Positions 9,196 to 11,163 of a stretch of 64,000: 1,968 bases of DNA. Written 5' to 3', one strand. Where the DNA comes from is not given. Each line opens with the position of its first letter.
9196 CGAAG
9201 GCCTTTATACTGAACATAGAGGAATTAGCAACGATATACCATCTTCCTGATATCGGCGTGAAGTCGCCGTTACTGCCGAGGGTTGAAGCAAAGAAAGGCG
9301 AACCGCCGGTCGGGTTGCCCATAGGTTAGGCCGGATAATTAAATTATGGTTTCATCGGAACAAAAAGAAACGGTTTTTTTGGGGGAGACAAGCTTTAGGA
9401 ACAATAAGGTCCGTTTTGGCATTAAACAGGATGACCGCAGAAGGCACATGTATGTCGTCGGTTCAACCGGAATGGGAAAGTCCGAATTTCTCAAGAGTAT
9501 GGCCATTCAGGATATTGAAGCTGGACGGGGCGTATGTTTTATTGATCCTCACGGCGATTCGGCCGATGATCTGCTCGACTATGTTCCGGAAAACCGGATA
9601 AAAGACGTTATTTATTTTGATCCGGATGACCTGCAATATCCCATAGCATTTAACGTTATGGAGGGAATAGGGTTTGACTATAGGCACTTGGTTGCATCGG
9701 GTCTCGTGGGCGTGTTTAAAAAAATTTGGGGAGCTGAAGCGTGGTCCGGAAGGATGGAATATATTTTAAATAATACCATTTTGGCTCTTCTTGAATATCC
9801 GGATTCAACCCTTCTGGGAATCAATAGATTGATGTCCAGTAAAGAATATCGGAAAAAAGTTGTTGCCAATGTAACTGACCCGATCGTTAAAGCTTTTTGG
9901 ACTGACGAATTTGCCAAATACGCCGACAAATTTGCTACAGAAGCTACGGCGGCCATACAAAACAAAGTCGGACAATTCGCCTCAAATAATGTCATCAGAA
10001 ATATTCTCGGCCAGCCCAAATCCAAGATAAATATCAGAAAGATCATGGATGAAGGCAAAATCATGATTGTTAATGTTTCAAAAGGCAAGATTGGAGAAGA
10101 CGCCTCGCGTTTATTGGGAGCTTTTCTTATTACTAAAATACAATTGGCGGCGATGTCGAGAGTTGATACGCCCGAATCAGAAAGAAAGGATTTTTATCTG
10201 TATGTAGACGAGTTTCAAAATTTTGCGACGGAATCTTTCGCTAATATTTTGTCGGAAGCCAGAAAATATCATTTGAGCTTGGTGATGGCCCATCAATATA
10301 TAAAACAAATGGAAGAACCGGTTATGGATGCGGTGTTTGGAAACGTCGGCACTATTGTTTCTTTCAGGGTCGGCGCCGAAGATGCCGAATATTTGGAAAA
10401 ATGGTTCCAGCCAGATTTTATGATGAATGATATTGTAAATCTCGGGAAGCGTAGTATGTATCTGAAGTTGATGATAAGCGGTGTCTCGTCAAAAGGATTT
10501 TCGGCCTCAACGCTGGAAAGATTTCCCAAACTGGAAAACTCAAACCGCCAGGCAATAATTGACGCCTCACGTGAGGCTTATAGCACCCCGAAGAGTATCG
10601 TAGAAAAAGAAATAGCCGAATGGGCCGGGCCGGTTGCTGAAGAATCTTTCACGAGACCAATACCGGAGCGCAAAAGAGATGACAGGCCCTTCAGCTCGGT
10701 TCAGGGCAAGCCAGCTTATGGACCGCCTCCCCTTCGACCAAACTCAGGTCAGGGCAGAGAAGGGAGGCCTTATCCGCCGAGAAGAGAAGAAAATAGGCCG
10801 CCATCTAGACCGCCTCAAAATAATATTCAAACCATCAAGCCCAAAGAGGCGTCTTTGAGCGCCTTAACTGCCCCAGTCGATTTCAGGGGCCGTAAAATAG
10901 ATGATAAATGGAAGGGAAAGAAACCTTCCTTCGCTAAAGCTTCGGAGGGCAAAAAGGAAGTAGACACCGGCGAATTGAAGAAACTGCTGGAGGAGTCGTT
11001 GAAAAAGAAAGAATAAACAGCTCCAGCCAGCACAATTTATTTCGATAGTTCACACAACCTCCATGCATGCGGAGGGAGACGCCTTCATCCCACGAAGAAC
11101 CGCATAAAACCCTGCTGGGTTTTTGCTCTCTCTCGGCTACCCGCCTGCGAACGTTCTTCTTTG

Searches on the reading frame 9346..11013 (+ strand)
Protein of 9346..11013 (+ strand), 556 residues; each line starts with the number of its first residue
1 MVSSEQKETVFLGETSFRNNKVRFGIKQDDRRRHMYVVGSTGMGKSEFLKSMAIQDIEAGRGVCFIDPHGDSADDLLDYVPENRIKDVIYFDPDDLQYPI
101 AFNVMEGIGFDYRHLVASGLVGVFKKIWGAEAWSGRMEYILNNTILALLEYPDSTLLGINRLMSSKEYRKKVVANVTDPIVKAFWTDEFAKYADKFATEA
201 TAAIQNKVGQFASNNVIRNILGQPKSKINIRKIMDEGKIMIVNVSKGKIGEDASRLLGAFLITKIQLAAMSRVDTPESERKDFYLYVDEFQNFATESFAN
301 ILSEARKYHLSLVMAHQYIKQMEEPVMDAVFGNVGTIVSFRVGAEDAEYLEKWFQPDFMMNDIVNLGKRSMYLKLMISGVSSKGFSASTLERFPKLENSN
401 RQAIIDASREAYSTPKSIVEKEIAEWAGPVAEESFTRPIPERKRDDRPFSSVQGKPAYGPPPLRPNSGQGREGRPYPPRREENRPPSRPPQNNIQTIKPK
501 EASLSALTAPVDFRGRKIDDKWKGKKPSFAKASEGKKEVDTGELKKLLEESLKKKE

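Call 7: search_protein_families(library=pfam, proteins=[window:9346-11013:+], max_evalue=1)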
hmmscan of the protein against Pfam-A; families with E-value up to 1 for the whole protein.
window:9346-11013:+ (556 aa): 13 families
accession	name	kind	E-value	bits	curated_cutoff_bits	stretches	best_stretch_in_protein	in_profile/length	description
PF01935.23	DUF87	-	1.2e-09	39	23.2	1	21-262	11-217/220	Helicase HerA, central domain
PF10412.15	TrwB_AAD_bind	-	3.9e-08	33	20.5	1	28-324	11-288/387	Type IV secretion-system coupling protein DNA-binding domain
PF12696.13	TraG-D_C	-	3.2e-06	27.5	22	1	284-348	3-70/126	TraM recognition site of TraD and TraG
PF02534.20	T4SS-DNA_transf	-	0.00064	19.1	20.1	1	24-350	44-378/468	Type IV secretory system Conjugative DNA transfer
PF13401.12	AAA_22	-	0.0014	19.4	27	1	31-78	4-52/130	AAA domain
PF01580.24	FtsK_SpoIIIE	-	0.01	15.7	24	1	10-52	20-59/221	FtsK/SpoIIIE family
PF25199.1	nSTAND_NTPase5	-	0.012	15.9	34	1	27-93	36-104/145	Novel STAND NTPase 5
PF19044.6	P-loop_TraG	-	0.022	13.8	25.8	1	33-103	30-92/413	TraG P-loop domain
PF05872.18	HerA_C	-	0.052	12.6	22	1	24-72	13-61/502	Helicase HerA-like C-terminal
PF06745.19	ATPase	-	0.067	13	26.6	0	31-66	18-54/231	KaiC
PF13245.12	AAA_19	-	0.077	13.6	25.1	1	30-306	9-115/134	AAA domain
PF24389.1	ORC-CDC6-like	-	0.12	11.6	27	1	30-58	30-58/571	ORC-CDC6-like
PF01637.24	ATPase_2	-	0.13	12.4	33.2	1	30-80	18-68/225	ATPase domain predominantly from Archaea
